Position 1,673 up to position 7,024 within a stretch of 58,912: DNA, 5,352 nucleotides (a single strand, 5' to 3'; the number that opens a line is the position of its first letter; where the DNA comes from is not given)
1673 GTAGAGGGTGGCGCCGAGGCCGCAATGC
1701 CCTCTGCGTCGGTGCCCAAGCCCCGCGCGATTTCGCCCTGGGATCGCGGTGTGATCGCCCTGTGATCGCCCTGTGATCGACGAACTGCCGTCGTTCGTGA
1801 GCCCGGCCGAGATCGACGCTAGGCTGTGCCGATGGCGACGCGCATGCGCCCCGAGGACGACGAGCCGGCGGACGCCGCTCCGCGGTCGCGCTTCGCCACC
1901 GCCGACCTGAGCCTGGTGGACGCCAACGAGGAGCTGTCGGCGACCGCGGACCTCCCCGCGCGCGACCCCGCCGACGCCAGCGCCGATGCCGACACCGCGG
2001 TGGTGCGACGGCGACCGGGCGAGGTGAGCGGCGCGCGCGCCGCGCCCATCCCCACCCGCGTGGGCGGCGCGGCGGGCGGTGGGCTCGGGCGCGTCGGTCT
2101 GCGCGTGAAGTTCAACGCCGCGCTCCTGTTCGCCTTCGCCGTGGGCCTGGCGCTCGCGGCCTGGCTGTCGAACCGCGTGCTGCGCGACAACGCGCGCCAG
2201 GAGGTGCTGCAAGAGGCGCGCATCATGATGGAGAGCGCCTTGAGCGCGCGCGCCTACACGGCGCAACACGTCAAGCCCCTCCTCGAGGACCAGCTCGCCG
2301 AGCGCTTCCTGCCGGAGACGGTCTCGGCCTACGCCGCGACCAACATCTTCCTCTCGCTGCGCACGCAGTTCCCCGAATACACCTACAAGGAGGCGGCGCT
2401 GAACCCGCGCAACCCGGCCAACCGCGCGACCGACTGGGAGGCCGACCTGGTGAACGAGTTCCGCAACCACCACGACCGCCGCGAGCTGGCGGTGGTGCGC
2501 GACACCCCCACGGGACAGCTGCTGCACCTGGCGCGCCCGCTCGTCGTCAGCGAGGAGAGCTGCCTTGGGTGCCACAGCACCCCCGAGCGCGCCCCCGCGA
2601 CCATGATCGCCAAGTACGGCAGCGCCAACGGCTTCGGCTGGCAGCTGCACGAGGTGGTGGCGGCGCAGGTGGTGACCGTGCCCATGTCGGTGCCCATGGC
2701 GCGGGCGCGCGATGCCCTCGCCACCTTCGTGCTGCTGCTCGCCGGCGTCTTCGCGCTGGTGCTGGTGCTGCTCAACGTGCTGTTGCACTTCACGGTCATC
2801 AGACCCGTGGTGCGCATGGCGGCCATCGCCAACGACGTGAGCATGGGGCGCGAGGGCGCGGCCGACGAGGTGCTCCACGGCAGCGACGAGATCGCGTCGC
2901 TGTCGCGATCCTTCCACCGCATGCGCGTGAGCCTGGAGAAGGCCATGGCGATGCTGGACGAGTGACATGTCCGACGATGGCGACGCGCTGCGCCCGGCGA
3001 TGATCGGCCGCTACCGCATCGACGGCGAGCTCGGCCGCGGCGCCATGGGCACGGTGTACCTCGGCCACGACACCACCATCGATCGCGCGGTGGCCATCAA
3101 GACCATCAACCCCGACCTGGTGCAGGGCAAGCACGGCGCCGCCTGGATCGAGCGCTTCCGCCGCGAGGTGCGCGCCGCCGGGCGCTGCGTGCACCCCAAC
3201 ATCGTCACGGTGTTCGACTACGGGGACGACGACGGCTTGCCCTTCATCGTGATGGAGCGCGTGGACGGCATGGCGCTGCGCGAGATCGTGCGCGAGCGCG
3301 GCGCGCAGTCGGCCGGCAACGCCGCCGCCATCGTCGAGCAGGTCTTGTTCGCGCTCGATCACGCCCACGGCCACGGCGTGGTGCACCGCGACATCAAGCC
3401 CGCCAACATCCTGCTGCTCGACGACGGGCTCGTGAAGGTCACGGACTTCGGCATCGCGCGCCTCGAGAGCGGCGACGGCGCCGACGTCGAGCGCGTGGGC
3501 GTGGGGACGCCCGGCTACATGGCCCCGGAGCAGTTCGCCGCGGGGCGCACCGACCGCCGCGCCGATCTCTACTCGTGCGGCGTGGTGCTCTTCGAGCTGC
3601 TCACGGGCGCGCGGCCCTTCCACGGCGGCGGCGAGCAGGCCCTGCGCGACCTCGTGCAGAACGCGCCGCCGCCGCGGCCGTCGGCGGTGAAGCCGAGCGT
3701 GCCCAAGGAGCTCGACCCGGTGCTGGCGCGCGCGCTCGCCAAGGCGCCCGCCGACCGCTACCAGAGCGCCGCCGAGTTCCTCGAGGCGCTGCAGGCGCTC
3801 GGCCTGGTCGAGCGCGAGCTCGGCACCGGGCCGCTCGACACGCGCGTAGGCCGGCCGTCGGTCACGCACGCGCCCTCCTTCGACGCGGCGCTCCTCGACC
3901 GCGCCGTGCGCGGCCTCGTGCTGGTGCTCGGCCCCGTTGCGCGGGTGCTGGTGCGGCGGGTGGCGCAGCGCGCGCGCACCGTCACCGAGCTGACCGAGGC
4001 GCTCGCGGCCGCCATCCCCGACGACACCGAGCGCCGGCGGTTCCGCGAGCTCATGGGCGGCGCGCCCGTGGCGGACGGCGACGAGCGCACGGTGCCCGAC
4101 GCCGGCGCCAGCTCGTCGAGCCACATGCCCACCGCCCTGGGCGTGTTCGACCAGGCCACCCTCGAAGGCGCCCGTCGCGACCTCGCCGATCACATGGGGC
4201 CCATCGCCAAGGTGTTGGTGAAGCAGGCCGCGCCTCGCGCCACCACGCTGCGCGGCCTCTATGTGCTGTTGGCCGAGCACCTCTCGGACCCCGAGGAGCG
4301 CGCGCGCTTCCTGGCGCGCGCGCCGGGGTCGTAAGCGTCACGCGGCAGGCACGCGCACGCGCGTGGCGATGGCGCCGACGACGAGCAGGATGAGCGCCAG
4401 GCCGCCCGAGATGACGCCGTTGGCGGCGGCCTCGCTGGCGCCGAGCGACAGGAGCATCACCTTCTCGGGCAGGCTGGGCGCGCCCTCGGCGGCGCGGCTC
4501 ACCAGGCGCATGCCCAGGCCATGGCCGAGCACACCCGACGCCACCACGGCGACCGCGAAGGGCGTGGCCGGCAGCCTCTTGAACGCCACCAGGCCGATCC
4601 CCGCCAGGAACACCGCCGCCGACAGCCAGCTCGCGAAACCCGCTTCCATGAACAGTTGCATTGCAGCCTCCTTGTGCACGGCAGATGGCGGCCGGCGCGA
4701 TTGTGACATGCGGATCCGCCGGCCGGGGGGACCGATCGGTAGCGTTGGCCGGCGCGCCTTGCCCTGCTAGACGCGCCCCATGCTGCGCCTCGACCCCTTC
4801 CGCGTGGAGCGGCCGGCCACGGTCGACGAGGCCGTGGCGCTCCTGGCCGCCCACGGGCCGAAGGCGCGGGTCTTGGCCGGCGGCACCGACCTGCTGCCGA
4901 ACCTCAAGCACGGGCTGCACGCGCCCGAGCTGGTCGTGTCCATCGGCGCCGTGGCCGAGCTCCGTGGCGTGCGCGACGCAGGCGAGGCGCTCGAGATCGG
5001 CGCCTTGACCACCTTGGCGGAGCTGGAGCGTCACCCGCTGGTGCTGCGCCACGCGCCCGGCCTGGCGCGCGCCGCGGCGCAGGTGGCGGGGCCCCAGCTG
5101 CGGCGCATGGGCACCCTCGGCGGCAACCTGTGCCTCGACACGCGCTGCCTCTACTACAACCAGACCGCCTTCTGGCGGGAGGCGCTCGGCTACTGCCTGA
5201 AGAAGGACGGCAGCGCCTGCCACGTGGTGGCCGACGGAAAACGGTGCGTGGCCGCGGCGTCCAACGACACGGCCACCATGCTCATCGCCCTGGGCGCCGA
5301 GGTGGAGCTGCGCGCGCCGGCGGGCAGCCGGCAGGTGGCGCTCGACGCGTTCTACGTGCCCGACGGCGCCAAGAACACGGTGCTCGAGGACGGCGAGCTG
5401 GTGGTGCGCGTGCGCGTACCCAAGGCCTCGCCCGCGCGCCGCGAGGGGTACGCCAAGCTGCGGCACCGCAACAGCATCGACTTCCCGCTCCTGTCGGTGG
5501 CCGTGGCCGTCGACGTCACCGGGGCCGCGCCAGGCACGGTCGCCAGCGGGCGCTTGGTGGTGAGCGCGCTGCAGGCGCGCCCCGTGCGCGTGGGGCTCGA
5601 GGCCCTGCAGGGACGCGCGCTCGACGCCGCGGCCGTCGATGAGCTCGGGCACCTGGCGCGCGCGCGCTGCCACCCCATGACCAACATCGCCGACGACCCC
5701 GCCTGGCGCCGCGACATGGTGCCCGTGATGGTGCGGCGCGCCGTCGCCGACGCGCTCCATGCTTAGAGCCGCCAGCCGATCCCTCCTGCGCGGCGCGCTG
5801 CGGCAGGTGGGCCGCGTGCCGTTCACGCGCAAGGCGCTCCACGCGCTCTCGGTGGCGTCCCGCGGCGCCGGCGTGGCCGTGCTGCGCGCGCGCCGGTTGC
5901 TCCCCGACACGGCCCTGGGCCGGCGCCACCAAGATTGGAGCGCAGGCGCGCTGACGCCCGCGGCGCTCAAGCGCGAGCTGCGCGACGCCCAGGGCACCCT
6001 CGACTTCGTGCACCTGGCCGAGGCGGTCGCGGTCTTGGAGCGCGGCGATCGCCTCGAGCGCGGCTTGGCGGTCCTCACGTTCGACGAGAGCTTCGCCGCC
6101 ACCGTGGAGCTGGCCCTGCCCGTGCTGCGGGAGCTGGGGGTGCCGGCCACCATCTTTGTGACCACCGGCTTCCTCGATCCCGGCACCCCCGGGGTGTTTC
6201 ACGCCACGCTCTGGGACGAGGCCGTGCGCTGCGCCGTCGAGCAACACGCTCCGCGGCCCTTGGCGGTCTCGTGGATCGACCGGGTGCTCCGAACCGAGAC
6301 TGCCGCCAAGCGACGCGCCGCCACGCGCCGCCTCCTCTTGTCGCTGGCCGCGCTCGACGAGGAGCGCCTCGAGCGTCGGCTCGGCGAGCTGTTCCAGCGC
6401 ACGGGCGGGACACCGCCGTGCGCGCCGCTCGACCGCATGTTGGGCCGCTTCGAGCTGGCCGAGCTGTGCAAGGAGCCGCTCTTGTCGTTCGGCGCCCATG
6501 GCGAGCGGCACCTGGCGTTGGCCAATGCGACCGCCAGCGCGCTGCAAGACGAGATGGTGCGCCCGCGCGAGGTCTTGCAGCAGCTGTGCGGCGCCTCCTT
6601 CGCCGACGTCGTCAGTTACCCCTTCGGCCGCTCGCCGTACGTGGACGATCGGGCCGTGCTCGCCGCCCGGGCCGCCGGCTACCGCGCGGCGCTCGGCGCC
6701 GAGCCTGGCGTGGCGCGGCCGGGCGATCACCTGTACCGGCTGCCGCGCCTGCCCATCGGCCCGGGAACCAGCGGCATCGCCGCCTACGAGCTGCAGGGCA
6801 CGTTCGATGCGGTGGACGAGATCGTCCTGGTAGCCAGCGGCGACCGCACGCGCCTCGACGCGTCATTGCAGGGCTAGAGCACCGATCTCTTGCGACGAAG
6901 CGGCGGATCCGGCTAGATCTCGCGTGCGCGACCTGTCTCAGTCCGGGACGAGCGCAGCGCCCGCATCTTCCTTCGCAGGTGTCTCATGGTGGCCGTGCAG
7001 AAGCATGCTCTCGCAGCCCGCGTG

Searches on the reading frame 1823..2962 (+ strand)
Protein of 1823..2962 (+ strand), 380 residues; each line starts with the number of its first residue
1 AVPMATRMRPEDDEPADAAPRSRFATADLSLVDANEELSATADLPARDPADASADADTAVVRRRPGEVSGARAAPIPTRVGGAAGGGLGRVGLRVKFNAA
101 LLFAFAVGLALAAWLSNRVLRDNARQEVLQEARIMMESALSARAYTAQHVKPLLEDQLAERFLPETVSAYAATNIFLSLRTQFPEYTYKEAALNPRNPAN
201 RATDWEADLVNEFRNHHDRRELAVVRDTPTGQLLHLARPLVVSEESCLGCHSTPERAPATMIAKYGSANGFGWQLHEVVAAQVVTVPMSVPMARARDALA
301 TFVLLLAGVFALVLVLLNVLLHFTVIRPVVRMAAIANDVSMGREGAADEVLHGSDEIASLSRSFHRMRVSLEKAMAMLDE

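Call 22: search_protein_families(library=pfam, proteins=[window:1823-2962:+], max_evalue=0.001)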
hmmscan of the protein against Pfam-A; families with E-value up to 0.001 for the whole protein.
window:1823-2962:+ (380 aa): 2 families
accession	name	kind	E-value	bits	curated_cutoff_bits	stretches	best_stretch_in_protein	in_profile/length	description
PF11845.13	Tll0287-like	-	1.4e-39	136.2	24.1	1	122-287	2-144/144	Tll0287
PF00672.30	HAMP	-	2.7e-06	28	25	1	324-372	5-52/53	HAMP domain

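Call 65: search_protein_families(library=ncbifam, proteins=[window:1823-2962:+], max_evalue=0.001)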
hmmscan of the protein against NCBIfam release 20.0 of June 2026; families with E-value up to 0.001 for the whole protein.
window:1823-2962:+ (380 aa): 6 families
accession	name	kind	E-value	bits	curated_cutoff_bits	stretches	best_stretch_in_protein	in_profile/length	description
NF040691.1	MtrAB_MtrB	equivalog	1e-07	31.4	450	1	288-380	172-266/507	MtrAB system histidine kinase MtrB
NF058527.1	HistKinChvGCaul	equivalog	7.6e-06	24.9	740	1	292-376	222-304/535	two-component sensor histidine kinase ChvG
NF033092.0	HK_WalK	equivalog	6.7e-05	21.7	725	1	303-379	178-254/594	cell wall metabolism sensor histidine kinase WalK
NF053592.1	HK_near_YfiR_like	equivalog_domain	0.00036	20.2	194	1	296-367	147-217/223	sensor histidine kinase, YfiR-like protein-associated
NF038263.1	prot_phos_SiaA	equivalog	0.00037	19.1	700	1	296-372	305-380/658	biofilm regulation protein phosphatase SiaA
NF007007.0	PRK09470.1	equivalog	0.00086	18.3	486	0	305-375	172-242/463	envelope stress sensor histidine kinase CpxA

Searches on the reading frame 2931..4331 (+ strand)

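Call 22: search_protein_families(library=pfam, proteins=[window:2931-4331:+], max_evalue=0.001)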
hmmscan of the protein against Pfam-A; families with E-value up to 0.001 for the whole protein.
window:2931-4331:+ (467 aa): 3 families
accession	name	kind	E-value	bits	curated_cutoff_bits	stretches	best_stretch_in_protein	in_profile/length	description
PF00069.31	Pkinase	-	1.9e-50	172.2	31.7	1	28-278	1-253/263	Protein kinase domain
PF07714.23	PK_Tyr_Ser-Thr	-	2.6e-31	109.3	23.1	1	30-277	3-249/258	Protein tyrosine and serine/threonine kinase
PF03109.22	ABC1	-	5.7e-05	22.8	22.9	1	105-177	144-215/244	ABC1 atypical kinase-like domain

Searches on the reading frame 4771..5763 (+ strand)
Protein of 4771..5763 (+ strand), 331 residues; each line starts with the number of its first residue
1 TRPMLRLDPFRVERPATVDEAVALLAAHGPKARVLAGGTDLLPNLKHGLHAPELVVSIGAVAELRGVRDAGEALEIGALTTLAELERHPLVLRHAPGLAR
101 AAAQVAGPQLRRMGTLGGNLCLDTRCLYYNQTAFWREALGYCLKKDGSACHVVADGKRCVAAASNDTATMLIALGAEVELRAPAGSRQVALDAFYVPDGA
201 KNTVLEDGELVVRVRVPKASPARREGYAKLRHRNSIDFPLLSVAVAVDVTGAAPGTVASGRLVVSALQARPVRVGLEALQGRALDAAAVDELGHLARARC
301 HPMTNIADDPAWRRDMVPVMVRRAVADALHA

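Call 22: search_protein_families(library=pfam, proteins=[window:4771-5763:+], max_evalue=0.001)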
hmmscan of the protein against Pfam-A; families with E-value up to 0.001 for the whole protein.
window:4771-5763:+ (331 aa): 2 families
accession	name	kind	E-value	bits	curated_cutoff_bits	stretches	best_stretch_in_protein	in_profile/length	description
PF00941.27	FAD_binding_5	-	1.3e-46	159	27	1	10-218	3-169/170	FAD binding domain in molybdopterin dehydrogenase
PF03450.22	CO_deh_flav_C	-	1.2e-09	38.7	25.5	1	231-327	6-101/102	CO dehydrogenase flavoprotein C-terminal domain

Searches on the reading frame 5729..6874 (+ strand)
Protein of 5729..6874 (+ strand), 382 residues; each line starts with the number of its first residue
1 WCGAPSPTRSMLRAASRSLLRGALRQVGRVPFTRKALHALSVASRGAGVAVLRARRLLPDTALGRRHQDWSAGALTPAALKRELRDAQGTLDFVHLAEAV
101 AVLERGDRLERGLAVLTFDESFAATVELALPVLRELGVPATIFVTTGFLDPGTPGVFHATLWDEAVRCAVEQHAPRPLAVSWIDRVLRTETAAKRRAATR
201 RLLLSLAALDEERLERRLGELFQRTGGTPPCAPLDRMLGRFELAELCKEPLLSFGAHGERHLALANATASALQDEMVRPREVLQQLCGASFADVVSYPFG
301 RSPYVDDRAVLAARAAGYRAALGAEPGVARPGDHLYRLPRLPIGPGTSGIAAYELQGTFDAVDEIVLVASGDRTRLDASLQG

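Call 22: search_protein_families(library=pfam, proteins=[window:5729-6874:+], max_evalue=0.001)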
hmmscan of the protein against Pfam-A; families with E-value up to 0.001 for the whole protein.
window:5729-6874:+ (382 aa): 1 family
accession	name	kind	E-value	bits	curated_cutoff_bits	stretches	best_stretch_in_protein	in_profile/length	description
PF01522.26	Polysacc_deac_1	-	9e-14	51.9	23.1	2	245-320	53-123/124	Polysaccharide deacetylase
